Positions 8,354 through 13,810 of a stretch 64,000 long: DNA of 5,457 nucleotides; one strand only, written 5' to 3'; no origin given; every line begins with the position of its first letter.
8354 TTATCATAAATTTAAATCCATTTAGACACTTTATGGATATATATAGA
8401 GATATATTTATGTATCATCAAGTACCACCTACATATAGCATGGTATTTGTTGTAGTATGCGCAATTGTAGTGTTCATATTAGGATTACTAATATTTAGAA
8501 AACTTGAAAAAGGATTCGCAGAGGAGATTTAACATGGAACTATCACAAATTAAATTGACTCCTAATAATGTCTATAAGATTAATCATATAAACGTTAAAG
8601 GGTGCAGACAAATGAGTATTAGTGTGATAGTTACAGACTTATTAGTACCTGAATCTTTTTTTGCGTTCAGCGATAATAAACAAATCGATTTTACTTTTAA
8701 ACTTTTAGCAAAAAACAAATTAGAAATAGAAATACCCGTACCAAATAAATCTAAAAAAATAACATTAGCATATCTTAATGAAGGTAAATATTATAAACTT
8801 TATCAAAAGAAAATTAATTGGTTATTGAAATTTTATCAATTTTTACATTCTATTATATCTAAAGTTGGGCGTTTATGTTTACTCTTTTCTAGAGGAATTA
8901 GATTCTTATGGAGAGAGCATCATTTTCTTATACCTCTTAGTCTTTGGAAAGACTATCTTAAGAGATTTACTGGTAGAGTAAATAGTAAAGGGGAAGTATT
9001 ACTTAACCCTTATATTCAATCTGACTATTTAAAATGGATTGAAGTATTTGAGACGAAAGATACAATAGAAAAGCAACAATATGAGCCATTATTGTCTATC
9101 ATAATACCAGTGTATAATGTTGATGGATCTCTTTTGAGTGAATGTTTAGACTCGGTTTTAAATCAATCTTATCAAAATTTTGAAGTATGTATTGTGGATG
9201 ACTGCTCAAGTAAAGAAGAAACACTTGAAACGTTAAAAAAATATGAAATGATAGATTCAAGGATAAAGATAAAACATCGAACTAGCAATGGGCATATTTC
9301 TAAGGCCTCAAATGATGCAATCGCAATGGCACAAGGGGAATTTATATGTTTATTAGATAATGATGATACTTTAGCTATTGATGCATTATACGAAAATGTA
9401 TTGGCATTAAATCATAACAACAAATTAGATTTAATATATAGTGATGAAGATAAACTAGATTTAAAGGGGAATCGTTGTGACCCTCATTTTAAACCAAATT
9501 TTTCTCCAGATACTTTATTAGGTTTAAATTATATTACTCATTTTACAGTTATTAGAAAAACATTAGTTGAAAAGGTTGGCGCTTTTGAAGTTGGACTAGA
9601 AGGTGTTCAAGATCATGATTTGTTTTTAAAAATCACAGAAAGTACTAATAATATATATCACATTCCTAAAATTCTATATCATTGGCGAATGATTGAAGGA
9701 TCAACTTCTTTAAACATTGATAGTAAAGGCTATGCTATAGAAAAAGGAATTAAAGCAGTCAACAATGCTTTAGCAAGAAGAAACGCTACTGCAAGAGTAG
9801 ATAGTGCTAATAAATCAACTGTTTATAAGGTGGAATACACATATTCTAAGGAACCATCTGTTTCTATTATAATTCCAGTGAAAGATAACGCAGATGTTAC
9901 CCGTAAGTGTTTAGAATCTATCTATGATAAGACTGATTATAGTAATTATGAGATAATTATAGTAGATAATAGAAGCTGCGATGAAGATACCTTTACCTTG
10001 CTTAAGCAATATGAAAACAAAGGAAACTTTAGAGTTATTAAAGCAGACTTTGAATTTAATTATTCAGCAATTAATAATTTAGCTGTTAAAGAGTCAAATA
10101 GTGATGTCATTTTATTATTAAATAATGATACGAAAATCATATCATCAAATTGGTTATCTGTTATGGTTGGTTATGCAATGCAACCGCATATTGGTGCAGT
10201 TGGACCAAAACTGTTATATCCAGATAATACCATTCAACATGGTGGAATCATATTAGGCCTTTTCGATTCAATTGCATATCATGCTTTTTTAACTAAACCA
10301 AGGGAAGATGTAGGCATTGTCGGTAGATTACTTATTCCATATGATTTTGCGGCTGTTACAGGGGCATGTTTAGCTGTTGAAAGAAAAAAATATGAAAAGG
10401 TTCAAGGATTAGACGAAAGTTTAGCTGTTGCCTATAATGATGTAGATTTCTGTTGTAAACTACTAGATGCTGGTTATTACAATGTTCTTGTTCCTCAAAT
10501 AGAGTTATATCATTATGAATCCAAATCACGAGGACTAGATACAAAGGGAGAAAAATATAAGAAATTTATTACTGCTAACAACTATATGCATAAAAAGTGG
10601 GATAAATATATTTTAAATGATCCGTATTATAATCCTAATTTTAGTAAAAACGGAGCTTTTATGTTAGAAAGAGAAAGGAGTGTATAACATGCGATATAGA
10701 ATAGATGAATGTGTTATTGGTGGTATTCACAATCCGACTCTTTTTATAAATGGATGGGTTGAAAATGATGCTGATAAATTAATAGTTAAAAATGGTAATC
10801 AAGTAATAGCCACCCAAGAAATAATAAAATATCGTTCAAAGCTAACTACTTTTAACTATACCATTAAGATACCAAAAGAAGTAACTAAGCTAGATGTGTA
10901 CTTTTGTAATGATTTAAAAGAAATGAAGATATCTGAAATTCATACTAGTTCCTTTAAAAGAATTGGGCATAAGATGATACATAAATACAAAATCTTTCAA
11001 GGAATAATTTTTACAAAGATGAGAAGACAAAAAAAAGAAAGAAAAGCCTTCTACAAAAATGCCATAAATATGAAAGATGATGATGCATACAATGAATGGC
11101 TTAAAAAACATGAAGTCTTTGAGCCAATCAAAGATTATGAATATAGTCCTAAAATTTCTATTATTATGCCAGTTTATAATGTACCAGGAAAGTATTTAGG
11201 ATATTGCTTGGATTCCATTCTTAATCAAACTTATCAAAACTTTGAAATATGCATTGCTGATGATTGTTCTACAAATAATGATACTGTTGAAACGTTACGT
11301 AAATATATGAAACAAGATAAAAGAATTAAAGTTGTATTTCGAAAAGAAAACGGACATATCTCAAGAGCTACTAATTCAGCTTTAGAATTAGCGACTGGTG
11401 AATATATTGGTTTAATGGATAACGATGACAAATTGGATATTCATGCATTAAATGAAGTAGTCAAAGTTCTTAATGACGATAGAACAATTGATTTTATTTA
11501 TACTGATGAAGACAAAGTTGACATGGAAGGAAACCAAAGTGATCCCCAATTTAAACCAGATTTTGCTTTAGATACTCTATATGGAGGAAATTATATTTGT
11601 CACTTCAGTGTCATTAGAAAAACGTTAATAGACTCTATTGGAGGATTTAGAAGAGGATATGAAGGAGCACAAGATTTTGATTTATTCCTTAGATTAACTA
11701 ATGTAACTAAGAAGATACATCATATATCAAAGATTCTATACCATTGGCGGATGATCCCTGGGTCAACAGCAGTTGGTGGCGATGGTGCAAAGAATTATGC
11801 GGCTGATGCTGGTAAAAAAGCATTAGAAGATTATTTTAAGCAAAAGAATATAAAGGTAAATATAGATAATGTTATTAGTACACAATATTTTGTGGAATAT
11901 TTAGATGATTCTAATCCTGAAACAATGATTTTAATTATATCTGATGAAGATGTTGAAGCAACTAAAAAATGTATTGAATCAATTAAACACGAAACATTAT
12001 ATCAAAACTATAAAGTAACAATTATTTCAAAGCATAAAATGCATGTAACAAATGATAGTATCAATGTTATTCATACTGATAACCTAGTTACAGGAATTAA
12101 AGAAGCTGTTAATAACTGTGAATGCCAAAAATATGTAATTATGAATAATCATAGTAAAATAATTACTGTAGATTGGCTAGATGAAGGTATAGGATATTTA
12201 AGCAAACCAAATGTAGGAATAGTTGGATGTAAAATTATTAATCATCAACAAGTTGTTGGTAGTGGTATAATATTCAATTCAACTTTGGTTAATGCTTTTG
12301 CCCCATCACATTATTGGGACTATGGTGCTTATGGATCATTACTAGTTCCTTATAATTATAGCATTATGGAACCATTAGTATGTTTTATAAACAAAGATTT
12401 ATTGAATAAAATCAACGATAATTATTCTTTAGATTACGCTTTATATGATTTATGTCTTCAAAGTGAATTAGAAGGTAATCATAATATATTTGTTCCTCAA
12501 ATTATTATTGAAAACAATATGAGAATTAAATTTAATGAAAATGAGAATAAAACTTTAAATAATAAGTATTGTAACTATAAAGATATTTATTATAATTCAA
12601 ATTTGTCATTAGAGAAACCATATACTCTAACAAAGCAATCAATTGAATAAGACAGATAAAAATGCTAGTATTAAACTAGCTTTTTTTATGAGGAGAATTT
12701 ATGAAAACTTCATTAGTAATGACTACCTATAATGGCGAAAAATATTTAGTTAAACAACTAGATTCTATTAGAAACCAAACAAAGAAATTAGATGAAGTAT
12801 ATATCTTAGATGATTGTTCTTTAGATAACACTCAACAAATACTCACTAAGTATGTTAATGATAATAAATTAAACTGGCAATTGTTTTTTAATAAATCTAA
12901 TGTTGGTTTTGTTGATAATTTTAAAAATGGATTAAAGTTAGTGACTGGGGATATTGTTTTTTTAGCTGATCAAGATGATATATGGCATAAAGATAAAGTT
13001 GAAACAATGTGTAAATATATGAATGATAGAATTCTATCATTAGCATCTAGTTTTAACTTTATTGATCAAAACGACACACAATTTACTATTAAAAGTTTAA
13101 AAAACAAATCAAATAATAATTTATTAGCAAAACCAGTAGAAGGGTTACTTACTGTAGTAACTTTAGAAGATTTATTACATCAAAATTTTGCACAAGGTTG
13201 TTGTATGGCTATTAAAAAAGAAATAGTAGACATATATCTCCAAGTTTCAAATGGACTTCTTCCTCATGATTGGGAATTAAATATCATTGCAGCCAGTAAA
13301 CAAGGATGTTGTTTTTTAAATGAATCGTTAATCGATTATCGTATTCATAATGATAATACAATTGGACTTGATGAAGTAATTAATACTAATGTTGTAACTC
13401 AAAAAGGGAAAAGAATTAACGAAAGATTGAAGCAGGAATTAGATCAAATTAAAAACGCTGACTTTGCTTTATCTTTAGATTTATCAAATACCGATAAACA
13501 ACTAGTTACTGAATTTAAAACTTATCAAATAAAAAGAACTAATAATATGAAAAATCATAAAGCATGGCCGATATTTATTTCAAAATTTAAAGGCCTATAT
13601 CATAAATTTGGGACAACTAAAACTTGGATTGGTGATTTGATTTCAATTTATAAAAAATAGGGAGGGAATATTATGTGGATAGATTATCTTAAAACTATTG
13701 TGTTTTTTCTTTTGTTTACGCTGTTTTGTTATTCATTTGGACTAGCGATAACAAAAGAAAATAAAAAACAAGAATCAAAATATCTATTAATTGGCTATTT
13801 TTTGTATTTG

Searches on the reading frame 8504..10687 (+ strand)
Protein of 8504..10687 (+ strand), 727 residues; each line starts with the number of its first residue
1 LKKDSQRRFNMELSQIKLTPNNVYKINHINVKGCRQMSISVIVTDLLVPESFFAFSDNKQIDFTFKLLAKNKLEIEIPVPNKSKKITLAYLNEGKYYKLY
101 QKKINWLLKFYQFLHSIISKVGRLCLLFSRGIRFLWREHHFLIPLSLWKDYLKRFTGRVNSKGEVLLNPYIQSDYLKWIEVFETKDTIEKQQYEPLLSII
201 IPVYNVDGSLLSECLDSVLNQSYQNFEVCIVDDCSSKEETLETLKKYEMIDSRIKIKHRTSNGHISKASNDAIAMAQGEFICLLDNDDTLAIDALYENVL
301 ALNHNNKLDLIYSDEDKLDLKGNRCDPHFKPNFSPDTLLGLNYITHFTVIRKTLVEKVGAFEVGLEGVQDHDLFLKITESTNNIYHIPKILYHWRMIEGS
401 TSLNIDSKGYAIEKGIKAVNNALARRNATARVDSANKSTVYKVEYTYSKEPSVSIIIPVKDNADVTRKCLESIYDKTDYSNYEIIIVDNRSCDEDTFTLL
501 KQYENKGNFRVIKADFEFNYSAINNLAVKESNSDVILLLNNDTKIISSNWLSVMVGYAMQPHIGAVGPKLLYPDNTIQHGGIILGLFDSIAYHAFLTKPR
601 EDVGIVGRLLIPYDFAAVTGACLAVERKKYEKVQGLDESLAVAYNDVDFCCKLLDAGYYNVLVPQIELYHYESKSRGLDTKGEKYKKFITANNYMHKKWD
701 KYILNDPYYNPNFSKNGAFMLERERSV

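Call 18: search_protein_families(library=pfam, proteins=[window:8504-10687:+], max_evalue=0.00001)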
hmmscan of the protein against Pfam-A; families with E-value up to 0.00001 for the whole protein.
window:8504-10687:+ (727 aa): 3 families
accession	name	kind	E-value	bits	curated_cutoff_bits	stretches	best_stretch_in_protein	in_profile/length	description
PF00535.33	Glycos_transf_2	-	7.9e-47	159.7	23.3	2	198-358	1-167/168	Glycosyl transferase family 2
PF13641.12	Glyco_tranf_2_3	-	4.4e-17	63.3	27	2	197-295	3-104/230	Glycosyltransferase like family 2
PF10111.15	Glyco_tranf_2_2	-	2e-14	54.2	27.3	1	198-305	1-108/276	Glycosyltransferase like family 2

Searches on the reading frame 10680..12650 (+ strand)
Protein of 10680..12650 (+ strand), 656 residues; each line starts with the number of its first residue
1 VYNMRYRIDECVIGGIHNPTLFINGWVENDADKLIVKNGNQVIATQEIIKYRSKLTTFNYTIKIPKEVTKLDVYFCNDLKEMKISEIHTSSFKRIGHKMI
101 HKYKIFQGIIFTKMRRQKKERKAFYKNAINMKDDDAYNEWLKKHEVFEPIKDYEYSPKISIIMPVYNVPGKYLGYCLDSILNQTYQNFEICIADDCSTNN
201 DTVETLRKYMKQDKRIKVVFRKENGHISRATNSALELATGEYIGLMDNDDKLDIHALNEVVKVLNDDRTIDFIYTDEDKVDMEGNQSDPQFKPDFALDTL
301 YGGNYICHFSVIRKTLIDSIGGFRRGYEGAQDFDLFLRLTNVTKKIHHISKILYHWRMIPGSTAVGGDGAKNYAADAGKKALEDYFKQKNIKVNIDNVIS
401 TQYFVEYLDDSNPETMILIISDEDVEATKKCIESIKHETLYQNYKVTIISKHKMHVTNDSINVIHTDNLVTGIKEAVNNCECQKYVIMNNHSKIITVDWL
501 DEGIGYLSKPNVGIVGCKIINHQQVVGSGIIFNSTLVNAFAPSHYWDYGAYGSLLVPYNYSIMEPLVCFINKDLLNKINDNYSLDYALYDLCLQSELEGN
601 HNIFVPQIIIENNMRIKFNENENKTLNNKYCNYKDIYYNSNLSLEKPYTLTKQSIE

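Call 18: search_protein_families(library=pfam, proteins=[window:10680-12650:+], max_evalue=0.00001)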
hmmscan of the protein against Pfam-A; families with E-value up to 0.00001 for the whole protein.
window:10680-12650:+ (656 aa): 2 families
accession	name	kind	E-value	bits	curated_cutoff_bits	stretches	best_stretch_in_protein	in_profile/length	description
PF00535.33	Glycos_transf_2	-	1.1e-33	117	23.3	1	160-319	1-166/168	Glycosyl transferase family 2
PF13641.12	Glyco_tranf_2_3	-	2.6e-08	34.6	27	1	157-277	1-123/230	Glycosyltransferase like family 2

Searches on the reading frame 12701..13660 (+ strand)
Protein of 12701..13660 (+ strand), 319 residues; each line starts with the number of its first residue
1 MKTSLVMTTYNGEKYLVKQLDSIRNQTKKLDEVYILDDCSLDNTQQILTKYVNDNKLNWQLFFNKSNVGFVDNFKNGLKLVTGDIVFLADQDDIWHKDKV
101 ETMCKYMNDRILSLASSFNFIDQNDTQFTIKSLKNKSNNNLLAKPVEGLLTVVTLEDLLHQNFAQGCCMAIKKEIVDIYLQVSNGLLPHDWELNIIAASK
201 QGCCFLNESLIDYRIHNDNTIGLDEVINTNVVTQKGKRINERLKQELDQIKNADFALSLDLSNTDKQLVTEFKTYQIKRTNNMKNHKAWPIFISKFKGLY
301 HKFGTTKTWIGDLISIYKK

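Call 18: search_protein_families(library=pfam, proteins=[window:12701-13660:+], max_evalue=0.00001)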
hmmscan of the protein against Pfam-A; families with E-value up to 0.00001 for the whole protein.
window:12701-13660:+ (319 aa): 2 families
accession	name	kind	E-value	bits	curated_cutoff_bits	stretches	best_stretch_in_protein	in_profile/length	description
PF00535.33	Glycos_transf_2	-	7.9e-27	94.7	23.3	1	4-133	1-130/168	Glycosyl transferase family 2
PF13641.12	Glyco_tranf_2_3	-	3e-06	27.9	27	1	3-109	3-113/230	Glycosyltransferase like family 2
